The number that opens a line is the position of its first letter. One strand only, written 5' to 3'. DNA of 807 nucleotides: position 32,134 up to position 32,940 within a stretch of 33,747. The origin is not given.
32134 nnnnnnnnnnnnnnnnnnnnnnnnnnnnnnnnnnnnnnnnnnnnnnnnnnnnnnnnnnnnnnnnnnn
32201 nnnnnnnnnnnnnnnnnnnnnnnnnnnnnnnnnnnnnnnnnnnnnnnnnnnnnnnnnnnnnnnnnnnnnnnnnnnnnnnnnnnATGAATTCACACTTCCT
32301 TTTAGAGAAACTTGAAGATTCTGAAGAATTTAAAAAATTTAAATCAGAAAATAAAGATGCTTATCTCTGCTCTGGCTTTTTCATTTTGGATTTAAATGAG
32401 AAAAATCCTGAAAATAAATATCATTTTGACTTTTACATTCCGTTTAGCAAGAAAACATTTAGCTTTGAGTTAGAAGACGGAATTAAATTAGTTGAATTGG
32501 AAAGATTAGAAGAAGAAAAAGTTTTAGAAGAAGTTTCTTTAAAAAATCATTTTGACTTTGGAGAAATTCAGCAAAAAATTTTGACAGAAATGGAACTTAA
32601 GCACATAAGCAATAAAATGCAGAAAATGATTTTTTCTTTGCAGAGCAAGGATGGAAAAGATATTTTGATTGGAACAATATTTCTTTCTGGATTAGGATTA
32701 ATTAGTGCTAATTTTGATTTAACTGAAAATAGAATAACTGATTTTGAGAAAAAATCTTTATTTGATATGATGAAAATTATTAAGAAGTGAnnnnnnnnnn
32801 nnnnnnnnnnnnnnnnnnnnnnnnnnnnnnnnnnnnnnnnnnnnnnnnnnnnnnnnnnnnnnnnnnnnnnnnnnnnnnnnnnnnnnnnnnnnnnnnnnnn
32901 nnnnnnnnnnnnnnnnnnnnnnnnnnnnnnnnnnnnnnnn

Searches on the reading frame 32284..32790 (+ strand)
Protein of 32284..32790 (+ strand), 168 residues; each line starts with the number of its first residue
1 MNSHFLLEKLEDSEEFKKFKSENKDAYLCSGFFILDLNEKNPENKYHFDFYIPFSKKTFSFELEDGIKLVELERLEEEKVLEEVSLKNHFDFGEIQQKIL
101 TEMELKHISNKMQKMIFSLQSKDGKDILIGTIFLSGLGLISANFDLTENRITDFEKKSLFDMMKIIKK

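Call 6: search_protein_families(library=pfam, proteins=[window:32284-32790:+], max_evalue=0.1)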
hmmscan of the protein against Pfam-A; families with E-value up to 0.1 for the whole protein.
window:32284-32790:+ (168 aa): 0 families

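Call 7: search_protein_families(library=ncbifam, proteins=[window:32284-32790:+], max_evalue=0.1)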
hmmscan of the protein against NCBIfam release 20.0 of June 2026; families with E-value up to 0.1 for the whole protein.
window:32284-32790:+ (168 aa): 0 families

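Call 9: find_homologous_proteins(query=window:32284-32790:+, max_evalue=0.01)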
Query window:32284-32790:+ (168 aa): 263 proteins with E <= 0.01 among 357 candidates; the best 120 are listed.
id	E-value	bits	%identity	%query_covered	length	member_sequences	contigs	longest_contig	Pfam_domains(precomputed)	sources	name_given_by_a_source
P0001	1.3e-99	349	100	100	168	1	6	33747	-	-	-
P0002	1.1e-86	307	89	100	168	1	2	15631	-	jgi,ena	jgi:hypothetical protein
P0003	8.7e-80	284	82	100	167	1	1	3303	-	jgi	jgi:hypothetical protein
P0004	5.3e-78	278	81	100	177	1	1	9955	-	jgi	jgi:hypothetical protein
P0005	5.9e-78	278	81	100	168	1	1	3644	-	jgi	jgi:hypothetical protein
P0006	1.4e-73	264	77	100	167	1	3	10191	-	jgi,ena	jgi:hypothetical protein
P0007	1.1e-71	258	75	100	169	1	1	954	-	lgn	-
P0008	1.1e-71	258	76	100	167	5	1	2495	-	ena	-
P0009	2.8e-71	257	75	100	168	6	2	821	-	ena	-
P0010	5.9e-71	256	73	100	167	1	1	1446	-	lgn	-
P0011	8.3e-71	255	73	100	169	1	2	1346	-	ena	-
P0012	1.1e-70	255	74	100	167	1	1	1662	-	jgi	jgi:hypothetical protein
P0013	1.7e-70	254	73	100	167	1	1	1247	-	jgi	jgi:hypothetical protein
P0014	6.2e-70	252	76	100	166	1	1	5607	-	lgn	-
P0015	1.3e-69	251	74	100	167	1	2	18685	-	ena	-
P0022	4.2e-69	250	73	100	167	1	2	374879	-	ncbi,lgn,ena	-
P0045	6.9e-67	242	71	100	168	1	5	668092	-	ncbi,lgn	-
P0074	4.1e-64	233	67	100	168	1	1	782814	-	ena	-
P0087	8.9e-64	232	70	100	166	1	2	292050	-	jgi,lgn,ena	-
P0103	2.4e-61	224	65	100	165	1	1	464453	-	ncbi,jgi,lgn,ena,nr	ncbi:hypothetical protein M0R19_01325 [Candidatus Pacearchaeota archaeon]|nr:hypothetical protein [C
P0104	2.7e-61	224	68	100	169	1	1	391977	-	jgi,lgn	jgi:hypothetical protein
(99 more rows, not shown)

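Call 14: find_encoding_contigs(protein=P0074, flank=6000, max_places=2)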
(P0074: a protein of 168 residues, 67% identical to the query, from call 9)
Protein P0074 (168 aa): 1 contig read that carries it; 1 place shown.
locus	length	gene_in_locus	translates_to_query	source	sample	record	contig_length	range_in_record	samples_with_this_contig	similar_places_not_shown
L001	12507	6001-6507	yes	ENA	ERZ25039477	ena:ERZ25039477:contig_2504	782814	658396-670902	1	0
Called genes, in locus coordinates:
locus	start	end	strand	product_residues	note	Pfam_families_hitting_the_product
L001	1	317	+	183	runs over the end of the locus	-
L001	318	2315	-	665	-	PF01835:MG2 (faint)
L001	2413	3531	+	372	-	PF00579:tRNA-synt_1b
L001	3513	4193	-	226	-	PF01464:SLT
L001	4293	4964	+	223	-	PF08915:tRNA-Thr_ED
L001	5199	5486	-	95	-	-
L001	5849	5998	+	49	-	PF03129:HGTP_anticodon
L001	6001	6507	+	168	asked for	-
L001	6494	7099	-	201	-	PF01209:Ubie_methyltran, PF13489:Methyltransf_23, PF05175:MTS (faint), PF13847:Methyltransf_31, PF08241:Methyltransf_11, PF08242:Methyltransf_12, PF13649:Methyltransf_25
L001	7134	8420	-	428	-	PF01048:PNP_UDP_1, PF00156:Pribosyltran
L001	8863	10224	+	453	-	PF04055:Radical_SAM, PF00583:Acetyltransf_1 (faint), PF16199:Radical_SAM_C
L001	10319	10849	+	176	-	-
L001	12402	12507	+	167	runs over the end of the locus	PF14791:DNA_pol_B_thumb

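Call 15: find_encoding_contigs(protein=P0103, flank=6000, max_places=2)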
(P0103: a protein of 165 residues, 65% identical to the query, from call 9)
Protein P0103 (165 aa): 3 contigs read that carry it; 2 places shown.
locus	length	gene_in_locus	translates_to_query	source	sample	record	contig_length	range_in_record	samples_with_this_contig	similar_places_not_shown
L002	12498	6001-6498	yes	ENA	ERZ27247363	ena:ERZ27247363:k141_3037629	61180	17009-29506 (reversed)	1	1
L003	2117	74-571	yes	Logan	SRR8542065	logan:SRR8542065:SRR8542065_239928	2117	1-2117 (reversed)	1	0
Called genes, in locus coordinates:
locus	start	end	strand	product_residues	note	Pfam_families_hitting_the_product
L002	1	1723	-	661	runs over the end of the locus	-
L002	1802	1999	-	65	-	-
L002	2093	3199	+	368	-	PF00579:tRNA-synt_1b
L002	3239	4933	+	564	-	PF08915:tRNA-Thr_ED, PF00587:tRNA-synt_2b, PF03129:HGTP_anticodon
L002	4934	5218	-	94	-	-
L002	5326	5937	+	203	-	-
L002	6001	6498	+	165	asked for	-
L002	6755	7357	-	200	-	PF01209:Ubie_methyltran, PF13489:Methyltransf_23, PF13847:Methyltransf_31, PF08241:Methyltransf_11, PF08242:Methyltransf_12, PF13649:Methyltransf_25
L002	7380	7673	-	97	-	-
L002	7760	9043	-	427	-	PF01048:PNP_UDP_1, PF00156:Pribosyltran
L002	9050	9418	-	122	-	-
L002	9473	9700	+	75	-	PF13396:PLDc_N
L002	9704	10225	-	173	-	PF00406:ADK, PF13238:AAA_18 (faint), PF13207:AAA_17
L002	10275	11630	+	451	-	PF04055:Radical_SAM, PF16199:Radical_SAM_C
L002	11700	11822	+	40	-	-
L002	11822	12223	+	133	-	-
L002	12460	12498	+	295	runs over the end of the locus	PF00140:Sigma70_r1_2, PF04542:Sigma70_r2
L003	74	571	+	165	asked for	-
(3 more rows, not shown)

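Call 16: find_encoding_contigs(protein=P0045, flank=5000, max_places=2)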
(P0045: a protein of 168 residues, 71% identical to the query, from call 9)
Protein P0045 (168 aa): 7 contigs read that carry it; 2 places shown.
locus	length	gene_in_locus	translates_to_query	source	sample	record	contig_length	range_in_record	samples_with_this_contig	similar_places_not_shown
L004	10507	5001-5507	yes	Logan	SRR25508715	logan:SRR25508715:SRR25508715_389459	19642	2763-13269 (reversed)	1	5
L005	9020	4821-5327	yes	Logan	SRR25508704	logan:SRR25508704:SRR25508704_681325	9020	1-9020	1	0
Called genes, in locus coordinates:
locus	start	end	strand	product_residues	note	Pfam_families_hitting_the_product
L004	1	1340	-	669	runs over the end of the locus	PF01835:MG2 (faint)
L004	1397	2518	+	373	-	PF00579:tRNA-synt_1b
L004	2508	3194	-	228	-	PF01464:SLT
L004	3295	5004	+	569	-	PF08915:tRNA-Thr_ED, PF00587:tRNA-synt_2b, PF03129:HGTP_anticodon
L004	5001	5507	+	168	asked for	-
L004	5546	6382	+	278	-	PF00733:Asn_synthase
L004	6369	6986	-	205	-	PF01209:Ubie_methyltran, PF13489:Methyltransf_23, PF13847:Methyltransf_31, PF13649:Methyltransf_25, PF08241:Methyltransf_11, PF08242:Methyltransf_12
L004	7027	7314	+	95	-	PF13023:HD_3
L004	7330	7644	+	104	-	PF13023:HD_3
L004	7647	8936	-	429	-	PF01048:PNP_UDP_1, PF00156:Pribosyltran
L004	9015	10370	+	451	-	PF04055:Radical_SAM, PF16199:Radical_SAM_C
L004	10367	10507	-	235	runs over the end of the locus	PF01875:Memo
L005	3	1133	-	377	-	?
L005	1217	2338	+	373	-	PF00579:tRNA-synt_1b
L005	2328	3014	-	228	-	PF01464:SLT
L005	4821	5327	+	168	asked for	-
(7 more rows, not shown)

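Call 17: find_encoding_contigs(protein=P0022, flank=5000, max_places=2)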
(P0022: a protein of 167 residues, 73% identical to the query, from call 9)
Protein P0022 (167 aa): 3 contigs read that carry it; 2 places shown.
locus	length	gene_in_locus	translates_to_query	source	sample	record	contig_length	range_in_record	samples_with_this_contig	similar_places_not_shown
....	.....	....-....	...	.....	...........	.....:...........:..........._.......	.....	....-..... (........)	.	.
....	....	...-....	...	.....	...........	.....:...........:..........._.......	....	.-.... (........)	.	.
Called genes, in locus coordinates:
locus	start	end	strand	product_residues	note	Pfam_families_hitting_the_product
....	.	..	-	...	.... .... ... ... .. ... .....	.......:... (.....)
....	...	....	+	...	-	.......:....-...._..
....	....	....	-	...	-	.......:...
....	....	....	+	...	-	-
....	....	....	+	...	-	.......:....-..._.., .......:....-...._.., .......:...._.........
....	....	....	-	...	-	-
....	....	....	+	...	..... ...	-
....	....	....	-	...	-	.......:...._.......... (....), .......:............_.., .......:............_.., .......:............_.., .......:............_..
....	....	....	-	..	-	-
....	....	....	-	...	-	-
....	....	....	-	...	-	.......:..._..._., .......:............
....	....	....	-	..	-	-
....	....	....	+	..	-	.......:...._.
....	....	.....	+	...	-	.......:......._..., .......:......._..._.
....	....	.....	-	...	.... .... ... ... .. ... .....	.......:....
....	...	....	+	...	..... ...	-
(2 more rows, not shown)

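Call 18: find_encoding_contigs(protein=P0104, flank=5000, max_places=2)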
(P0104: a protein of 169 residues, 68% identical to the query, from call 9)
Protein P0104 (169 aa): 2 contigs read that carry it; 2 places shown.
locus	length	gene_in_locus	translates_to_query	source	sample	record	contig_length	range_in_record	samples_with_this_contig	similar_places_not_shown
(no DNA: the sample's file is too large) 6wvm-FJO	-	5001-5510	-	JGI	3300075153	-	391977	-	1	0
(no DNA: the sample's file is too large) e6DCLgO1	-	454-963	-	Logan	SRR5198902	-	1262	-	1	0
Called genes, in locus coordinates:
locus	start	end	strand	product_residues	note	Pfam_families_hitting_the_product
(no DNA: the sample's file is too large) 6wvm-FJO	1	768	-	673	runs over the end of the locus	-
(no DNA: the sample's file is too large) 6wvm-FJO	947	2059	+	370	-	PF00579:tRNA-synt_1b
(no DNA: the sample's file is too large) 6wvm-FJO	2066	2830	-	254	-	PF01464:SLT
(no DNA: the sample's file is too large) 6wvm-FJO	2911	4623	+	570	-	PF08915:tRNA-Thr_ED, PF00587:tRNA-synt_2b, PF03129:HGTP_anticodon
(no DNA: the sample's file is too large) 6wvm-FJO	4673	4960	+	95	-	-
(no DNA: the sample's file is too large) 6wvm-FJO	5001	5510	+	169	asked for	-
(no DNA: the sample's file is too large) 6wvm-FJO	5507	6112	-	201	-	PF01209:Ubie_methyltran, PF13489:Methyltransf_23, PF13847:Methyltransf_31, PF08241:Methyltransf_11, PF08242:Methyltransf_12, PF13649:Methyltransf_25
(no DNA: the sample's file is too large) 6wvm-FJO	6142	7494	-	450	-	PF01048:PNP_UDP_1, PF00156:Pribosyltran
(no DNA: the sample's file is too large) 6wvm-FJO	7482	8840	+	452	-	PF04055:Radical_SAM, PF00583:Acetyltransf_1 (faint), PF16199:Radical_SAM_C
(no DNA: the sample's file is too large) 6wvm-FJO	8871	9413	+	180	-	-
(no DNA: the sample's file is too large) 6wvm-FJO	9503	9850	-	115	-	-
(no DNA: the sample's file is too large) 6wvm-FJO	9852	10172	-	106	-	-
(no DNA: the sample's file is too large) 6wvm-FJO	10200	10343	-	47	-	-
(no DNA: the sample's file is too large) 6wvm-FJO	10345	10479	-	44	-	-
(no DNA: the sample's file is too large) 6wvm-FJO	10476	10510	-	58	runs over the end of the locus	-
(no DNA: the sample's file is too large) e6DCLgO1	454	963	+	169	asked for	-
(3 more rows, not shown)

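Call 19: find_encoding_contigs(protein=P0087, flank=5000, max_places=2)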
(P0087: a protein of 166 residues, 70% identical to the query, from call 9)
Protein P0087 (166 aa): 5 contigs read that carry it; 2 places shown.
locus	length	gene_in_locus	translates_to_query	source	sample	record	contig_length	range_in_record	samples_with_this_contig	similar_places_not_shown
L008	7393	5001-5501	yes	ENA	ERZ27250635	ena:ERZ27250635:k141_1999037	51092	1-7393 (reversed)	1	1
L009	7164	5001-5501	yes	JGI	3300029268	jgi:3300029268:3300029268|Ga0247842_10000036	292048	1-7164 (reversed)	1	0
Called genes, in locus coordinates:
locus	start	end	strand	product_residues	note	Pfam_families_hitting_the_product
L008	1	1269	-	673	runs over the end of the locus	PF01835:MG2 (faint)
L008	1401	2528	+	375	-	PF00579:tRNA-synt_1b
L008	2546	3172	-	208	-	PF07486:Hydrolase_2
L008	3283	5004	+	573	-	PF08915:tRNA-Thr_ED, PF00587:tRNA-synt_2b, PF03129:HGTP_anticodon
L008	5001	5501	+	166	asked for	-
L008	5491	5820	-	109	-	-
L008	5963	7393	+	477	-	?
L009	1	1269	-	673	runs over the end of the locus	PF01835:MG2 (faint)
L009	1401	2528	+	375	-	PF00579:tRNA-synt_1b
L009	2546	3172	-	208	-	PF07486:Hydrolase_2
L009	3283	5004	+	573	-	PF08915:tRNA-Thr_ED, PF00587:tRNA-synt_2b, PF03129:HGTP_anticodon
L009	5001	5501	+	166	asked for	-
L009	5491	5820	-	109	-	-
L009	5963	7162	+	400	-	?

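Call 20: predict_structure(alignment_id=A1)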
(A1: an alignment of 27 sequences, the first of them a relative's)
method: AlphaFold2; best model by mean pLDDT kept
length: 168 residues; sequences in the alignment: 27
mean_pLDDT: 90.7   pTM: 0.84
mean pLDDT of the five models: 90.7, 90.2, 90.1, 90.0, 89.3
residues with pLDDT >= 90: 124; 70-90: 34; 50-70: 9; < 50: 1
segments of 3 or more residues with pLDDT < 50: none
pLDDT, mean of each block of 10 residues (from residue 1): 92 97 97 91 92 94 92 80 90 96 96 96 92 92 94 86 59
secondary structure, 60 per line:
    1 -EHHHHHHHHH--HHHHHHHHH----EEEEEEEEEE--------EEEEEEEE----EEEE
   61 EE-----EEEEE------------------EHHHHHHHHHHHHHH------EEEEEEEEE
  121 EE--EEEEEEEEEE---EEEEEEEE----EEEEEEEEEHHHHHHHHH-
elements in order: H3-11 H14-22 E27-36 E45-52 E57-62 E68-72 H92-105 E112-122 E125-134 E138-145 E150-158 H159-167

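Call 22: search_solved_structures(query=A1, max_evalue=10)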
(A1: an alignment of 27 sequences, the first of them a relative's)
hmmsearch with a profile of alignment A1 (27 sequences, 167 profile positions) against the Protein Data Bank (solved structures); distinct sequences matched with E-value up to 10: 4.
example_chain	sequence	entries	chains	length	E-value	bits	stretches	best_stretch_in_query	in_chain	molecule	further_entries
5j7r_A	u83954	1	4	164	0.29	14.5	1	48-112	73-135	Putative Lipoprotein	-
9bts_a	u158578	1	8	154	0.43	14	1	77-137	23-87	Ferritin (Ftn)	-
9cib_R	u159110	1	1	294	1.1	12.7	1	16-55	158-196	Hydroxycarboxylic acid receptor 2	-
8uuj_R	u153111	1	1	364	1.5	12.2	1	16-55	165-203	Hydroxycarboxylic acid receptor 2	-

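Call 23: fold_search(model_id=the predicted structure, library=pdb)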
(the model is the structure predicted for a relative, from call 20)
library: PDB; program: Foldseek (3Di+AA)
matches with E <= 10: 983; with E <= 0.001: 1
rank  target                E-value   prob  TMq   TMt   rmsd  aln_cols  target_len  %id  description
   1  4exr                  4.0e-04  1.00  0.47  0.50   6.7       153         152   17  Crystal structure of a putative lipoprotein (CD1622) from Clostridium difficile 630 at 1.85 A resolution (released 2012-06-27)
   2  9hrr_A                1.9e-02  0.82  0.31  0.23  13.9       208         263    6  Crystal structure of Arabidopsis thaliana Fatty Acid Thioesterase A in an apo state (released 2025-08-13)
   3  4gak                  1.9e-02  0.72  0.27  0.21  10.3       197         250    5  Crystal structure of acyl-ACP thioesterase from Spirosoma linguale (released 2012-09-19)
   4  5boi                  2.0e-02  0.85  0.26  0.20  15.1       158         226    9  Bacillus megaterium YpeB C-terminal domain (released 2015-08-12)
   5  7hra_B                2.2e-02  0.80  0.31  0.23  14.8       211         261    5  PanDDA analysis group deposition -- Crystal Structure of FatA in complex with Z45415581 (released 2025-08-13)
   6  7hu3_B                2.2e-02  0.80  0.32  0.23  13.9       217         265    6  PanDDA analysis group deposition -- Crystal Structure of FatA in complex with Z751811134 (released 2025-08-13)
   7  7hqx_B                2.3e-02  0.80  0.32  0.23  13.7       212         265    7  PanDDA analysis group deposition -- Crystal Structure of FatA in complex with Z218760918 (released 2025-08-13)
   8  5x04_B                2.3e-02  0.75  0.30  0.22  11.2       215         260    8  12:0-ACP thioesterase from Umbellularia californica (released 2017-10-25)
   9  7hrm_B                2.5e-02  0.72  0.32  0.23  13.6       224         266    8  PanDDA analysis group deposition -- Crystal Structure of FatA in complex with Z445135574 (released 2025-08-13)
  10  7htv_A                2.5e-02  0.66  0.30  0.22  13.9       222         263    7  PanDDA analysis group deposition -- Crystal Structure of FatA in complex with Z57122377 (released 2025-08-13)
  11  9hrr_B                2.7e-02  0.77  0.32  0.23  14.2       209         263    5  Crystal structure of Arabidopsis thaliana Fatty Acid Thioesterase A in an apo state (released 2025-08-13)
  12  9hmt                  2.7e-02  0.75  0.31  0.23  14.1       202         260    5  Crystal structure of Arabidopsis thaliana Acyl-ACP Thioesterase (At-FatA) complexed with methiozolin-fluorine (released 2025-05-14)
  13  7hrc_B                2.8e-02  0.66  0.30  0.22  13.9       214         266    6  PanDDA analysis group deposition -- Crystal Structure of FatA in complex with Z608061328 (released 2025-08-13)
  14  7hqr_A                3.0e-02  0.57  0.28  0.21  15.1       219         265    7  PanDDA analysis group deposition -- Crystal Structure of FatA in complex with Z56946871 (released 2025-08-13)
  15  7htx_B                3.1e-02  0.72  0.31  0.23  14.1       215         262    7  PanDDA analysis group deposition -- Crystal Structure of FatA in complex with Z608065044 (released 2025-08-13)
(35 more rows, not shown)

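Call 24: search_protein_representatives(alignment_id=A1)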
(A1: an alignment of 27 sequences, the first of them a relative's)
Query: 27 sequences, 167 profile positions. Proteins with E-value up to 0.001 (for the whole library): 436; up to 1e-10: 177; up to 1e-30: 45. The best 150 are listed.
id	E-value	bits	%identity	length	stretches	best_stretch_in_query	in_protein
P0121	9.4e-74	263.4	-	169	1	1-167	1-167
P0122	3.1e-51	190.1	-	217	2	54-167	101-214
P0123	3.4e-50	186.8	-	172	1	1-167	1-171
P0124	4.1e-49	183.2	-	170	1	1-167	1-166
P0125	6.3e-49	182.7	-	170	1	1-167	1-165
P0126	1.8e-48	181.2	-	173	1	1-164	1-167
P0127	8.4e-48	179.0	-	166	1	1-163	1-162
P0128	1.5e-47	178.1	-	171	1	1-167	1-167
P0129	5.3e-47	176.4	-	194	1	1-167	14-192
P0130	9.9e-46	172.2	-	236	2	52-166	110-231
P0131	2.2e-45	171.1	-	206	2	56-163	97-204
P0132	3.6e-45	170.4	-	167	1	1-166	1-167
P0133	5.4e-45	169.9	-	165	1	1-166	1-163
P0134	5.8e-45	169.7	-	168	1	1-163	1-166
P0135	7.9e-44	166.1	-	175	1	1-164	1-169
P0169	1.5e-28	116.4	-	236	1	6-166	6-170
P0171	1.1e-27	113.6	-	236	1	3-163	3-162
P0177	3.6e-26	108.6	-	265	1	4-163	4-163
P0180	9.4e-26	107.3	-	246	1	4-163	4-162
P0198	4.6e-21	92.0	-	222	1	4-163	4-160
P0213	1.8e-19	86.8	-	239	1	4-164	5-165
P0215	3.6e-19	85.8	-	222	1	5-167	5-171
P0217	7.1e-19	84.9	-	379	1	8-162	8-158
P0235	8.9e-17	78.1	-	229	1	1-162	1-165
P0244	8.6e-16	74.9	-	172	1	6-164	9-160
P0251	2.9e-15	73.1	-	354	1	93-159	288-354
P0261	4.8e-14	69.2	-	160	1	6-167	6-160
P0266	1.0e-13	68.1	-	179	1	3-165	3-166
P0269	2.0e-13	67.2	-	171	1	7-163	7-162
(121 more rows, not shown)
